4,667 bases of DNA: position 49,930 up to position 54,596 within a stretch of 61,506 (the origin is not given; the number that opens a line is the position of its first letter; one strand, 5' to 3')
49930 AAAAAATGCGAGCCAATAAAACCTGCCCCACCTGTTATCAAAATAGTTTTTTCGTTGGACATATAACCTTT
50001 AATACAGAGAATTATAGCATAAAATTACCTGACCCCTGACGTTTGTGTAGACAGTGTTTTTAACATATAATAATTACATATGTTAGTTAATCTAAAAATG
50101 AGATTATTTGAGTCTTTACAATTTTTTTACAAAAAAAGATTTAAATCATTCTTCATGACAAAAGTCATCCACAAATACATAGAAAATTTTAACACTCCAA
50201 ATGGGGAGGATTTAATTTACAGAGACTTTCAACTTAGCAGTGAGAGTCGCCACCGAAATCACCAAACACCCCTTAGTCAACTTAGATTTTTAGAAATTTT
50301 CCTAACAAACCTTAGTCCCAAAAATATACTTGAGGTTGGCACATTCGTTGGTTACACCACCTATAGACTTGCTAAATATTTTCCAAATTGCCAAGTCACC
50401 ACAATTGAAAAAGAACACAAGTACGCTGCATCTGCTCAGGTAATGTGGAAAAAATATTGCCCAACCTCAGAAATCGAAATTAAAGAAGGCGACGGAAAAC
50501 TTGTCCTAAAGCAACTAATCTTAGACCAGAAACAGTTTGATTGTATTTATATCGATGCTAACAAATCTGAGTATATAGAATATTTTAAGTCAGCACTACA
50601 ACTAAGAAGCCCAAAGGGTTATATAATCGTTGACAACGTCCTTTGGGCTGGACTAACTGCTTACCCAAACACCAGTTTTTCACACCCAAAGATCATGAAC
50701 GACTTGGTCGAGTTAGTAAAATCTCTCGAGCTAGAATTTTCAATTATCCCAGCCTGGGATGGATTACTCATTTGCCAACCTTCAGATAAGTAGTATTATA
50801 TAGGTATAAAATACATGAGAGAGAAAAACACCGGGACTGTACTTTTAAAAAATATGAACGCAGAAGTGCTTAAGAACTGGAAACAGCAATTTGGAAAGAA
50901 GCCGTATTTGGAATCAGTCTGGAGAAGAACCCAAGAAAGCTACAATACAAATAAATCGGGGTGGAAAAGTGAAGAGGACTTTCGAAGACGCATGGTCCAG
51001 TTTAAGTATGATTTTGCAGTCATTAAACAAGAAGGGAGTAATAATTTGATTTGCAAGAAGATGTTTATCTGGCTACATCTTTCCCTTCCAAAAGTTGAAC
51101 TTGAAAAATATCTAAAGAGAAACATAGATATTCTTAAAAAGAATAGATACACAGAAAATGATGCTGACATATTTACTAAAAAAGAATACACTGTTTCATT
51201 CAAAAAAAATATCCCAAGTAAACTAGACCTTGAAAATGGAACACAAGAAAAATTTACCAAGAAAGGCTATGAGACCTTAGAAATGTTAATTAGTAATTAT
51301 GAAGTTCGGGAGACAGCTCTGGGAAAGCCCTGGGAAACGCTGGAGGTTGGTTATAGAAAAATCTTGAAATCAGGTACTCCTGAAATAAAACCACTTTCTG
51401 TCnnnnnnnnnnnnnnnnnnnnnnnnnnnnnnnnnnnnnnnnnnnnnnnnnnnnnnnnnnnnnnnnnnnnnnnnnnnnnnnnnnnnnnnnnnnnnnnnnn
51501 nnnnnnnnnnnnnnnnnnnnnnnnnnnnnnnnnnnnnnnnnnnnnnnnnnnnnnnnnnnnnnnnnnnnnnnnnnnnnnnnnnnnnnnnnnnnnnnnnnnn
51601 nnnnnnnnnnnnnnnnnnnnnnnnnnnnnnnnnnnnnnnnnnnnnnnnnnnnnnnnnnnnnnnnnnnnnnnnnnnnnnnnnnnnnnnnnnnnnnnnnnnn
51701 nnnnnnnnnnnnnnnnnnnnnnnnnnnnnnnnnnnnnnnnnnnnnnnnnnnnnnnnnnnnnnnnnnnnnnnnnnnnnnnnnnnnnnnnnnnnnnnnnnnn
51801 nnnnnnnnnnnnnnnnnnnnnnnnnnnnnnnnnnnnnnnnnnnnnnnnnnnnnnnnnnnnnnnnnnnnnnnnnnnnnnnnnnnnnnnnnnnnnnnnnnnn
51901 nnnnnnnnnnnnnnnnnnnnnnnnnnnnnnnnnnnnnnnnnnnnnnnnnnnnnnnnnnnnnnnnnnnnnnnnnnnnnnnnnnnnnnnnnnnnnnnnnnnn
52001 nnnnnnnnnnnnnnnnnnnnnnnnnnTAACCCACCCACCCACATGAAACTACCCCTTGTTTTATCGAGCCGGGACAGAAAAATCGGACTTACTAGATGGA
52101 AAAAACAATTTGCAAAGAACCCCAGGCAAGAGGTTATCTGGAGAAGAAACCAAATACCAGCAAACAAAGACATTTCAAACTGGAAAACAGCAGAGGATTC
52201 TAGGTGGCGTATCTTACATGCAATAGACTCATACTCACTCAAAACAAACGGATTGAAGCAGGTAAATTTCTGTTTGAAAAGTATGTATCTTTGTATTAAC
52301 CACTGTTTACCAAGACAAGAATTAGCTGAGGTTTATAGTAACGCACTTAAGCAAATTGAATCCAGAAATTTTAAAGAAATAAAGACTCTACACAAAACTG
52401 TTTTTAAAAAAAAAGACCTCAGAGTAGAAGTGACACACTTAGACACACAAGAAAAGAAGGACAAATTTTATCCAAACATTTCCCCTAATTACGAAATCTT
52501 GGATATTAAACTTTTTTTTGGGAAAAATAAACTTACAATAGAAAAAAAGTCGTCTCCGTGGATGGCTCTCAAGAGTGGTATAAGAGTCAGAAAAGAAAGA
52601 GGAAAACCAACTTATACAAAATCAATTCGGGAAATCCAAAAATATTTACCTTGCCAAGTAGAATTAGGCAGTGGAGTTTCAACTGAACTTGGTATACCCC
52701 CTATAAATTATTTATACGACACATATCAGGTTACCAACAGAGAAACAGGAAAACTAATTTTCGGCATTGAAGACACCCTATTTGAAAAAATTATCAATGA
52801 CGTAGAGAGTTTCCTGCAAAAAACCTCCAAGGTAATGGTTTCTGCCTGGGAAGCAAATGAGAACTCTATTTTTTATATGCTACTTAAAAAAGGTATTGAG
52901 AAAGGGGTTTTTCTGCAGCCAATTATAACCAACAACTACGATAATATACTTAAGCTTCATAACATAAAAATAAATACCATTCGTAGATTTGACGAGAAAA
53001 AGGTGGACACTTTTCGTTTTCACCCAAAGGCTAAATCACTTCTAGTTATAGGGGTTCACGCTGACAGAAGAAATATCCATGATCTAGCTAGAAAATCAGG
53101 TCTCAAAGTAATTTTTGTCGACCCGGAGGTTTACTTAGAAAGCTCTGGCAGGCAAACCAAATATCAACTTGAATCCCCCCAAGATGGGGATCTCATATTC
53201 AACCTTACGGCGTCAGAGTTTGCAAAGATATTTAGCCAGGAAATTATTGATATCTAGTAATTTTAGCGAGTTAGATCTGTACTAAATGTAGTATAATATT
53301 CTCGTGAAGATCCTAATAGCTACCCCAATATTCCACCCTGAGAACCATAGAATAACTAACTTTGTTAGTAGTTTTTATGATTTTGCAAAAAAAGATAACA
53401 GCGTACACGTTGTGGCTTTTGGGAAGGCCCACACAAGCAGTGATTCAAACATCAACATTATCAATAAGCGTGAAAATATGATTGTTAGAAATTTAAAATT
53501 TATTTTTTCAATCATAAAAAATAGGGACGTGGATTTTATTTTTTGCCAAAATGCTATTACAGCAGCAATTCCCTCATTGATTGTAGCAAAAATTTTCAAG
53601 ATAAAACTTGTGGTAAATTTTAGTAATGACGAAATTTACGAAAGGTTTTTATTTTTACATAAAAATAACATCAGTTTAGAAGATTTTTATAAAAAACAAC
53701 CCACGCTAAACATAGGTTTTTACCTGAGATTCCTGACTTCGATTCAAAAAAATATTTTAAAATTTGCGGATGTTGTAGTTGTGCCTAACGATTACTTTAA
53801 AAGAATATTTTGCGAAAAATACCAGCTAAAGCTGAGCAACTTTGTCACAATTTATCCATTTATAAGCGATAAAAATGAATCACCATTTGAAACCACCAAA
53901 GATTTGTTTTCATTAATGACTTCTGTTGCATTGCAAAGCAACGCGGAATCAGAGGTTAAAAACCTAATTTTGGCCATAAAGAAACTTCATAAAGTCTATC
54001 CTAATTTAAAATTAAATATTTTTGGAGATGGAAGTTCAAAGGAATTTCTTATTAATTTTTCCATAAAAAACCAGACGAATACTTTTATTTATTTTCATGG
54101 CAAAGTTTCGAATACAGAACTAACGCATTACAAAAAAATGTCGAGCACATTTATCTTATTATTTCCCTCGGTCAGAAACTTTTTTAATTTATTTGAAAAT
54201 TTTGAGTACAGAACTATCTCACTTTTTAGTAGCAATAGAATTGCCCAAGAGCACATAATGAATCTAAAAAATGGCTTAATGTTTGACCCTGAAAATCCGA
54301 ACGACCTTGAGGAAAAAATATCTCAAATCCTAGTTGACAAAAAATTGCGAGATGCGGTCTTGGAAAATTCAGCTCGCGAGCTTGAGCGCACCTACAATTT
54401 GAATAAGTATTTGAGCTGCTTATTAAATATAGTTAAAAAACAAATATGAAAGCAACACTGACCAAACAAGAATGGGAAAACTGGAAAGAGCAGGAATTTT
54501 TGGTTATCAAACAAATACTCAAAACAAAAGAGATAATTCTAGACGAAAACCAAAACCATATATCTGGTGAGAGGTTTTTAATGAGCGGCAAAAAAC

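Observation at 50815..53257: Tandem pair of equal-length (404 aa) divergent SIR2-like proteins with a novel shared N-terminal domain, inside a glycan locus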

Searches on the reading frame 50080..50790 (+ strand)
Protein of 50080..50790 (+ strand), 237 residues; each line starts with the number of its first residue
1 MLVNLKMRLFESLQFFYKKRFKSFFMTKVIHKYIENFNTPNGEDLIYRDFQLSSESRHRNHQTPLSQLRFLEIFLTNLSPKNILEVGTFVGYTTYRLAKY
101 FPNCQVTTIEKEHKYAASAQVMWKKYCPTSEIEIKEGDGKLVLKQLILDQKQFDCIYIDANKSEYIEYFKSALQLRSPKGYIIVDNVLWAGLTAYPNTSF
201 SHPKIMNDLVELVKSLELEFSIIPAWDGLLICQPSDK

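Call 4: search_protein_families(library=pfam, proteins=[window:50080-50790:+], max_evalue=1)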
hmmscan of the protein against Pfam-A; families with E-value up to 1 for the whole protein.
window:50080-50790:+ (237 aa): 8 families
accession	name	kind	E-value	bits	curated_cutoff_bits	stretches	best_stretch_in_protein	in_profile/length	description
PF01596.23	Methyltransf_3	-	4.7e-30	104.9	22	1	60-233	25-202/204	O-methyltransferase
PF13578.12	Methyltransf_24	-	7.8e-08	33.6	26.3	1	84-187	1-105/105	Methyltransferase domain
PF13649.12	Methyltransf_25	-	0.00072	20.6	27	1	83-160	1-72/97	Methyltransferase domain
PF01135.25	PCMT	-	0.00087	19.5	20.3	1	79-145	72-139/210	Protein-L-isoaspartate(D-aspartate) O-methyltransferase (PCMT)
PF00398.26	RrnaAD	-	0.019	14.5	24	1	81-124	32-73/263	Ribosomal RNA adenine dimethylase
PF02390.23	Methyltransf_4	-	0.13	12.1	24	1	82-150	4-71/173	Putative methyltransferase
PF08284.16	RVP_2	-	0.15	12.3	20.3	1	118-156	72-108/136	Retroviral aspartyl protease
PF08242.18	Methyltransf_12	-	0.22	12.7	30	1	84-158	1-71/98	Methyltransferase domain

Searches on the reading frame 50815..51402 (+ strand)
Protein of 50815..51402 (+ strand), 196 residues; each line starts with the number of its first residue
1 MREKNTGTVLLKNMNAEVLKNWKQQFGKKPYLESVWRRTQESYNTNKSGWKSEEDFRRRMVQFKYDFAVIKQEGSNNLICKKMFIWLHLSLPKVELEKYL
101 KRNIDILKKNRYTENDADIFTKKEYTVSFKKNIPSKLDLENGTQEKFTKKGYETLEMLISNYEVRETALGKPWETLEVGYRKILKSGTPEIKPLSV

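Call 55: predict_structure(alignment_id=A2)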
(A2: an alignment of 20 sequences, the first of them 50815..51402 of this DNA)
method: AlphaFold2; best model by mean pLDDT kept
length: 196 residues; sequences in the alignment: 20
mean_pLDDT: 83.6   pTM: 0.76
mean pLDDT of the five models: 83.6, 83.3, 82.2, 81.5, 80.3
residues with pLDDT >= 90: 101; 70-90: 58; 50-70: 21; < 50: 16
segments of 3 or more residues with pLDDT < 50: 1-3, 180-186, 191-194
pLDDT, mean of each block of 10 residues (from residue 1): 67 94 85 83 67 83 93 93 95 96 98 96 96 86 88 95 85 64 47 47
secondary structure, 60 per line:
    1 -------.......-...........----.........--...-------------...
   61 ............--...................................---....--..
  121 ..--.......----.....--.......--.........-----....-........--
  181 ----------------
elements in order: E8-14 H16-26 E31-39 E58-72 E75-92 H93-109 E113-116 E119-122 E125-131 H136-140 H143-149 E152-160 H166-169 H171-178

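Call 59: fold_search(model_id=the predicted structure, library=pdb)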
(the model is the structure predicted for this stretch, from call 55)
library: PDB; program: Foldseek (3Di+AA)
matches with E <= 10: 457; with E <= 0.001: 0
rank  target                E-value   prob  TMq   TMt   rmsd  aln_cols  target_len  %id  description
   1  9tg4_H                1.3e-01  0.30  0.17  0.10  13.5        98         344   10  Structure of the YbjP lipoprotein bound to the AcrABZ-TolC efflux pump (released 2026-04-08)
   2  8eon_D                1.3e-01  0.30  0.24  0.25  13.9       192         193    8  Pseudomonas phage E217 baseplate complex (released 2023-07-26)
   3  8kea_R                1.3e-01  0.11  0.17  0.13  19.4       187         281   12  Cyanophage A-1(L) baseplate-initiators (released 2024-04-10)
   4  9a2v_MODEL_1_A        1.6e-01  0.21  0.15  0.09  12.1       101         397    8  Model of E. coli AcrA by in-cell photo-crosslinking MS and deep learning (released 2023-02-24)
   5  9b45_S                1.7e-01  0.20  0.20  0.23  14.9       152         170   10  Pseudomonas phage Pa193 baseplate complex and tail fiber (released 2024-10-16)
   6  8eon_A                2.0e-01  0.33  0.22  0.25  10.3       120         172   10  Pseudomonas phage E217 baseplate complex (released 2023-07-26)
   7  5jql_A                2.0e-01  0.12  0.19  0.20  20.2       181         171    7  Crystal Structure of Phosphatidic acid Transporter Ups1/Mdm35 Void of Bound Phospholipid from Saccharomyces Cerevisiae (released 2017-07-12)
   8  9tg4_G                2.1e-01  0.21  0.16  0.10  13.3        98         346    7  Structure of the YbjP lipoprotein bound to the AcrABZ-TolC efflux pump (released 2026-04-08)
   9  2czu_B                2.1e-01  0.05  0.12  0.14  19.0       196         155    9  lipocalin-type prostaglandin D synthase (released 2006-10-03)
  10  6v8i_AB               2.2e-01  0.12  0.21  0.24  19.6       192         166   10  Composite atomic model of the Staphylococcus aureus phage 80alpha baseplate (released 2020-03-04)
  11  9tg4_F                2.4e-01  0.21  0.17  0.11  13.7       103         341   11  Structure of the YbjP lipoprotein bound to the AcrABZ-TolC efflux pump (released 2026-04-08)
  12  2czu_A                2.5e-01  0.05  0.12  0.14  18.9       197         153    9  lipocalin-type prostaglandin D synthase (released 2006-10-03)
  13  1gt1_A                2.5e-01  0.04  0.10  0.12  19.8       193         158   10  Complex of Bovine Odorant Binding Protein with Aminoanthracene and pyrazine (released 2003-10-03)
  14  9tg4_E                3.0e-01  0.18  0.16  0.10  13.3        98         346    8  Structure of the YbjP lipoprotein bound to the AcrABZ-TolC efflux pump (released 2026-04-08)
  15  1g85_A                3.0e-01  0.04  0.10  0.11  16.1       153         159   12  CRYSTAL STRUCTURE OF BOVINE ODORANT BINDING PROTEIN COMPLEXED WITH IS NATURAL LIGAND (released 2002-06-26)
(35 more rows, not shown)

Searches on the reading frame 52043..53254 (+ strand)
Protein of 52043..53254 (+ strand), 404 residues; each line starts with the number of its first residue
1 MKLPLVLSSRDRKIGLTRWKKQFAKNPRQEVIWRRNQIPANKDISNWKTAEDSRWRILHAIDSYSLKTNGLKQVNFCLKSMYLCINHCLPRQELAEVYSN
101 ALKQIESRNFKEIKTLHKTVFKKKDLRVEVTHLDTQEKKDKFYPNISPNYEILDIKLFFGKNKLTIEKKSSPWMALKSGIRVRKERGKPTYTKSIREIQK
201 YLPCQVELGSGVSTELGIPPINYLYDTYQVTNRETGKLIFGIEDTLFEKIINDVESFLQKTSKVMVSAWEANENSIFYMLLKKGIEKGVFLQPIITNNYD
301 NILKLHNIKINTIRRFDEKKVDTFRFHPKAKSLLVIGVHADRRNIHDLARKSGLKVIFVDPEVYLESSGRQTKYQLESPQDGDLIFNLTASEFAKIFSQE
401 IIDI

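Call 4: search_protein_families(library=pfam, proteins=[window:52043-53254:+], max_evalue=1)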
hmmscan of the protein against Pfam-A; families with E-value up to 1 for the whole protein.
window:52043-53254:+ (404 aa): 0 families

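Call 5: search_protein_families(library=ncbifam, proteins=[window:52043-53254:+], max_evalue=10)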
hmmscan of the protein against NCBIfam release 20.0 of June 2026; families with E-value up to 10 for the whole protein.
window:52043-53254:+ (404 aa): 0 families

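Call 6: search_protein_families(library=padloc, proteins=[window:52043-53254:+], max_evalue=10)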
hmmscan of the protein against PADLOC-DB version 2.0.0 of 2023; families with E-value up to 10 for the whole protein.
window:52043-53254:+ (404 aa): 1 family
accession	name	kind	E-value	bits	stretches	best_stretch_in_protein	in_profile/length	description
PDLC04087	SIR2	-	0.00067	16.6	2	243-306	83-147/343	-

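Call 10: search_solved_structures(query=window:52043-53254:+, max_evalue=10, show_alignments=2)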
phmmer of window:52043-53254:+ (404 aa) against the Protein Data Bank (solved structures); distinct sequences matched with E-value up to 10: 0.

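Call 81: find_encoding_contigs(protein=window:52043-53254:+, flank=3000, max_places=4)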
Protein window:52043-53254:+ (404 aa): 2 contigs read that carry it; 1 place shown.
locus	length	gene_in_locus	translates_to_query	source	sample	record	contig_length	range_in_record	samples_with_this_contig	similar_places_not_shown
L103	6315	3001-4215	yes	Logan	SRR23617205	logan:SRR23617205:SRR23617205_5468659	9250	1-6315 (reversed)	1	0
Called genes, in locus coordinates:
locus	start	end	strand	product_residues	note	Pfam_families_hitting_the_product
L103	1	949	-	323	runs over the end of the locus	PF01073:3Beta_HSD, PF01370:Epimerase, PF02719:Polysacc_synt_2, PF04321:RmlD_sub_bind, PF07993:NAD_binding_4, PF08659:KR (weak), PF16363:GDP_Man_Dehyd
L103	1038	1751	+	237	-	PF01596:Methyltransf_3, PF13578:Methyltransf_24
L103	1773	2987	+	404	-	-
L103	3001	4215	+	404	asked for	-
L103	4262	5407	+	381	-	PF13439:Glyco_transf_4 (weak), PF00534:Glycos_transf_1, PF13692:Glyco_trans_1_4 (weak)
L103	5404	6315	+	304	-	?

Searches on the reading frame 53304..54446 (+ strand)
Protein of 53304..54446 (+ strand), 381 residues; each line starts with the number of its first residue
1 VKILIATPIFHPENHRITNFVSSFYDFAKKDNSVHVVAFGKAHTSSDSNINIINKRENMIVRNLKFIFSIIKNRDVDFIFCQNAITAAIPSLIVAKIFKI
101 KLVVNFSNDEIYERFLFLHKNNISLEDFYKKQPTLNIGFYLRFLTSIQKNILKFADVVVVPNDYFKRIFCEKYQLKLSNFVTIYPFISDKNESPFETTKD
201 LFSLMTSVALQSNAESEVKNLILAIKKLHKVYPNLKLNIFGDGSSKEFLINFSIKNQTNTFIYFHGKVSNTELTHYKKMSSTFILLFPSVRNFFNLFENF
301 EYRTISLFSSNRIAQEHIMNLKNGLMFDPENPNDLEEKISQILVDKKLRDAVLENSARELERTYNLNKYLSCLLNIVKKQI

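Call 4: search_protein_families(library=pfam, proteins=[window:53304-54446:+], max_evalue=1)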
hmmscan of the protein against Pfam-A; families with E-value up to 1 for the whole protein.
window:53304-54446:+ (381 aa): 4 families
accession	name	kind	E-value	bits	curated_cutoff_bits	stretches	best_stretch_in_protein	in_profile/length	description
PF00534.26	Glycos_transf_1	-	7.5e-16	58.6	26.4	1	216-356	28-169/172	Glycosyl transferases group 1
PF13439.12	Glyco_transf_4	-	6.4e-07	30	28.5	1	28-188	16-167/170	Glycosyltransferase Family 4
PF13692.12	Glyco_trans_1_4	-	8e-07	29.8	27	1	216-344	15-141/142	Glycosyl transferases group 1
PF02184.22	HAT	-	0.11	12.9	21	1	110-121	8-19/32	HAT (Half-A-TPR) repeat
